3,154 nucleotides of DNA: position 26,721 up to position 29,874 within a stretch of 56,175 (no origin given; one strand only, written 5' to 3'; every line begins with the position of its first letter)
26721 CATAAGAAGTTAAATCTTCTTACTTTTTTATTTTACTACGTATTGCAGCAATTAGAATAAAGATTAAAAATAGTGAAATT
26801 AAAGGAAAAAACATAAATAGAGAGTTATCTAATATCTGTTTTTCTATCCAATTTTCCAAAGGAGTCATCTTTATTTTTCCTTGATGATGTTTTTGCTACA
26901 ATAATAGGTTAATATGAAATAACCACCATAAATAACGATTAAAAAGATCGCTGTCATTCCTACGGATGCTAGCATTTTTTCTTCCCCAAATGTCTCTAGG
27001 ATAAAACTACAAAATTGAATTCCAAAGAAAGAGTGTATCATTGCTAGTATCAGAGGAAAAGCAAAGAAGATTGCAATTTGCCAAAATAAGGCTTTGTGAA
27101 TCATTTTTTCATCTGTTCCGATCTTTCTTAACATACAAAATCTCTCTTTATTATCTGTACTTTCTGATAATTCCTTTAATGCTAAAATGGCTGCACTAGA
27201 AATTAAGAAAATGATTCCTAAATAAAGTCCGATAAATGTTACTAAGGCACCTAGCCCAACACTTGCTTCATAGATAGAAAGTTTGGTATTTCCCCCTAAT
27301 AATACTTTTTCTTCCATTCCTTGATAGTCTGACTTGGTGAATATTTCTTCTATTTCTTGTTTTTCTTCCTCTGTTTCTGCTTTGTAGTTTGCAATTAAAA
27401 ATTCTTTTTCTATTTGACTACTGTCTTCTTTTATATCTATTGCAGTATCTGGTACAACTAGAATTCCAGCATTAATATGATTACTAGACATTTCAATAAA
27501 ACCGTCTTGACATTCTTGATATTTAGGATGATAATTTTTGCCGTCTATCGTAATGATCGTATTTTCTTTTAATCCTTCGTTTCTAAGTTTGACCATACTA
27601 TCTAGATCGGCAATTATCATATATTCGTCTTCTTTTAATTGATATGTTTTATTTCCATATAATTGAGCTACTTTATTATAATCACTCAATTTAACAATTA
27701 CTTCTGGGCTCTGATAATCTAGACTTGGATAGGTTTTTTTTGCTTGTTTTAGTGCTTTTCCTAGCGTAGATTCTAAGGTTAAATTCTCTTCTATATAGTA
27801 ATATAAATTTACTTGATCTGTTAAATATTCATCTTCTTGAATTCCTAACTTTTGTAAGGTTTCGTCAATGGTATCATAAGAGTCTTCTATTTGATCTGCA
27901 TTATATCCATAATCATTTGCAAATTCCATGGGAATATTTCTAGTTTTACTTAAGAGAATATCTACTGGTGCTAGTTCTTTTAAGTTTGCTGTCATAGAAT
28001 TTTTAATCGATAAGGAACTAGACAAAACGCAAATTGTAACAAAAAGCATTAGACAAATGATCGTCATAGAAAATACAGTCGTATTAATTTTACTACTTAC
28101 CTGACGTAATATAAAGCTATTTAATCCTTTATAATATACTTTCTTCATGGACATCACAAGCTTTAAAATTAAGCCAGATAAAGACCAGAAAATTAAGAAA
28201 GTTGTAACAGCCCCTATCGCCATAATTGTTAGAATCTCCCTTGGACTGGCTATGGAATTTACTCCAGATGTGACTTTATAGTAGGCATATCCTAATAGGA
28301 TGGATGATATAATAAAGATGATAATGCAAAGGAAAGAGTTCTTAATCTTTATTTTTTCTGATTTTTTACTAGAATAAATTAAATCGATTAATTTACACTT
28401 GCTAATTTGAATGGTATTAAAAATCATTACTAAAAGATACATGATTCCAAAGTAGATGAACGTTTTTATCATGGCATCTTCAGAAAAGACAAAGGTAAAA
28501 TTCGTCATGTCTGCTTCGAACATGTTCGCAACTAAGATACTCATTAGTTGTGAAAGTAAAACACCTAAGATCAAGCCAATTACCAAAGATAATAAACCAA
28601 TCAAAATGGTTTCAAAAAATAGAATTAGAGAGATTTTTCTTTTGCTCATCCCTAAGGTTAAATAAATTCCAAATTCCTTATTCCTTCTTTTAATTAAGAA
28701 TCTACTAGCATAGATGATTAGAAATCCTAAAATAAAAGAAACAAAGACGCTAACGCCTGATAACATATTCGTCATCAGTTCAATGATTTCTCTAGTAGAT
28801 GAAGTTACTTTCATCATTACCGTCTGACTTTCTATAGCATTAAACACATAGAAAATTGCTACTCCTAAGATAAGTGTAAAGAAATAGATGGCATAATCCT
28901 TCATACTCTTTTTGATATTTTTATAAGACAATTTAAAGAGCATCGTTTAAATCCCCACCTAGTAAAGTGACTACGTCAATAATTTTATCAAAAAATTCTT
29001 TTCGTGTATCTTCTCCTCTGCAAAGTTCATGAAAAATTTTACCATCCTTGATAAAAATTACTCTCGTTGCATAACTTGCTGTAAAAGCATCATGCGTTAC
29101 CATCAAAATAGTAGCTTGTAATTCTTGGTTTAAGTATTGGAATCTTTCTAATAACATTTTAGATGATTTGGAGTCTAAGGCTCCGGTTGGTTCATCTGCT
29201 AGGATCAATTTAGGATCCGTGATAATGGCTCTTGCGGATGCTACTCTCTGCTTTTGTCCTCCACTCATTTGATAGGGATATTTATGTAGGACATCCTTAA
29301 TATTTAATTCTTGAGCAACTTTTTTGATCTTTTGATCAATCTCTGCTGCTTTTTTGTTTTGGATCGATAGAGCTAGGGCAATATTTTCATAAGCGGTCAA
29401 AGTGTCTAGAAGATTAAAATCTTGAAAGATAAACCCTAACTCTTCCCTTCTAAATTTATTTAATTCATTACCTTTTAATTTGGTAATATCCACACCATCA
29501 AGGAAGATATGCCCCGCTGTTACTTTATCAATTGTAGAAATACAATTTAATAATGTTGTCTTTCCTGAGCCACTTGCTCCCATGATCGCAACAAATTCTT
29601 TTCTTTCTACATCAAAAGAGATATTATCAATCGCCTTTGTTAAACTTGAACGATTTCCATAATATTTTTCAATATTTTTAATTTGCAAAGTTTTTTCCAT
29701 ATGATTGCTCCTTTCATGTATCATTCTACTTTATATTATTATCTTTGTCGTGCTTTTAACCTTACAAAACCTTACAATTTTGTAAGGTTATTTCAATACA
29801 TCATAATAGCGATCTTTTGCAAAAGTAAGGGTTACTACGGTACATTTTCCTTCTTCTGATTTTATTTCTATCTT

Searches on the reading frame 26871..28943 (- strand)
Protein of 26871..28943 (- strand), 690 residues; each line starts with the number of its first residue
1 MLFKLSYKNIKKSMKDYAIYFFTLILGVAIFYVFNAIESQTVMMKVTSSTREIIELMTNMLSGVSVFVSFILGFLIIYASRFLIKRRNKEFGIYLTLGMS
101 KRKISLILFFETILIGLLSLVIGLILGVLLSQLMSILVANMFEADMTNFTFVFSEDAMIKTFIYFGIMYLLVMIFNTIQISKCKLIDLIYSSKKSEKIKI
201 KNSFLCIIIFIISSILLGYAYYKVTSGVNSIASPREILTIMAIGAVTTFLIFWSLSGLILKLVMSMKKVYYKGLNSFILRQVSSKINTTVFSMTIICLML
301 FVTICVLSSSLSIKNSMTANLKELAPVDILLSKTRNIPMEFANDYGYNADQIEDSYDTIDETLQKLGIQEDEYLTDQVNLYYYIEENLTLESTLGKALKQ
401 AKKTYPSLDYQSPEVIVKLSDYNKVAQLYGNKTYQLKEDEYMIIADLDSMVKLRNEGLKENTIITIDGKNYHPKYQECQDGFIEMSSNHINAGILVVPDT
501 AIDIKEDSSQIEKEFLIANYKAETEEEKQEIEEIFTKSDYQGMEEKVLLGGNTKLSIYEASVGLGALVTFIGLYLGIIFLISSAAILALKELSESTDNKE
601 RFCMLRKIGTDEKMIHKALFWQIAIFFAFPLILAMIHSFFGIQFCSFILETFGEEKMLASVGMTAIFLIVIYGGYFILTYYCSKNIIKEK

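Call 91: search_protein_families(library=pfam, proteins=[window:26871-28943:-], max_evalue=0.001)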
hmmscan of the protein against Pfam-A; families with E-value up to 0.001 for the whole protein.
window:26871-28943:- (690 aa): 1 family
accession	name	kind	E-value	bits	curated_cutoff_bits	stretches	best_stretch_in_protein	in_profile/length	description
PF02687.27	FtsX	-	5.3e-16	59.2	25.5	1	64-181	3-116/120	FtsX-like permease C-terminal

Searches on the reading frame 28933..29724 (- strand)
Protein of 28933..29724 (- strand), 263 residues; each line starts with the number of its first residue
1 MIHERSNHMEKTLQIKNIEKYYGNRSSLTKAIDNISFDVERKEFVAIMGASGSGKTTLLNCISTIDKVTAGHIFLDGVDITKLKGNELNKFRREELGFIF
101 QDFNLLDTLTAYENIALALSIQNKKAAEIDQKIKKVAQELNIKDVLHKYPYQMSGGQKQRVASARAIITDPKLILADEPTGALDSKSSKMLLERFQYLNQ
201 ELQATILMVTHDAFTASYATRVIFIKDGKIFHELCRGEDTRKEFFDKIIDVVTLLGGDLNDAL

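Call 91: search_protein_families(library=pfam, proteins=[window:28933-29724:-], max_evalue=0.001)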
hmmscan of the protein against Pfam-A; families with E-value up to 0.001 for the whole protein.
window:28933-29724:- (263 aa): 7 families
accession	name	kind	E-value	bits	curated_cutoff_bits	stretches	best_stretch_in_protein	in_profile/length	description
PF00005.33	ABC_tran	-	3.1e-36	125.4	25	1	33-180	2-136/137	ABC transporter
PF13476.12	AAA_23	-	3.7e-06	28.2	27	1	13-63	2-40/201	AAA domain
PF02463.25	SMC_N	-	1.6e-05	24.9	40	1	41-220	23-208/220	RecF/RecN/SMC N terminal domain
PF13304.12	AAA_21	-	2.1e-05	25.2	27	0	44-67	1-24/304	AAA domain, putative AbiEii toxin, Type IV TA system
PF13555.12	AAA_29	-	0.00018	21.6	27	1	35-65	15-45/61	P-loop containing region of AAA domain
PF13481.12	AAA_25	-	0.00032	20.8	27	0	39-74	30-63/195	AAA domain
PF20703.3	nSTAND1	-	0.00041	20.5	27.1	0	30-60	21-51/379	Novel STAND NTPase 1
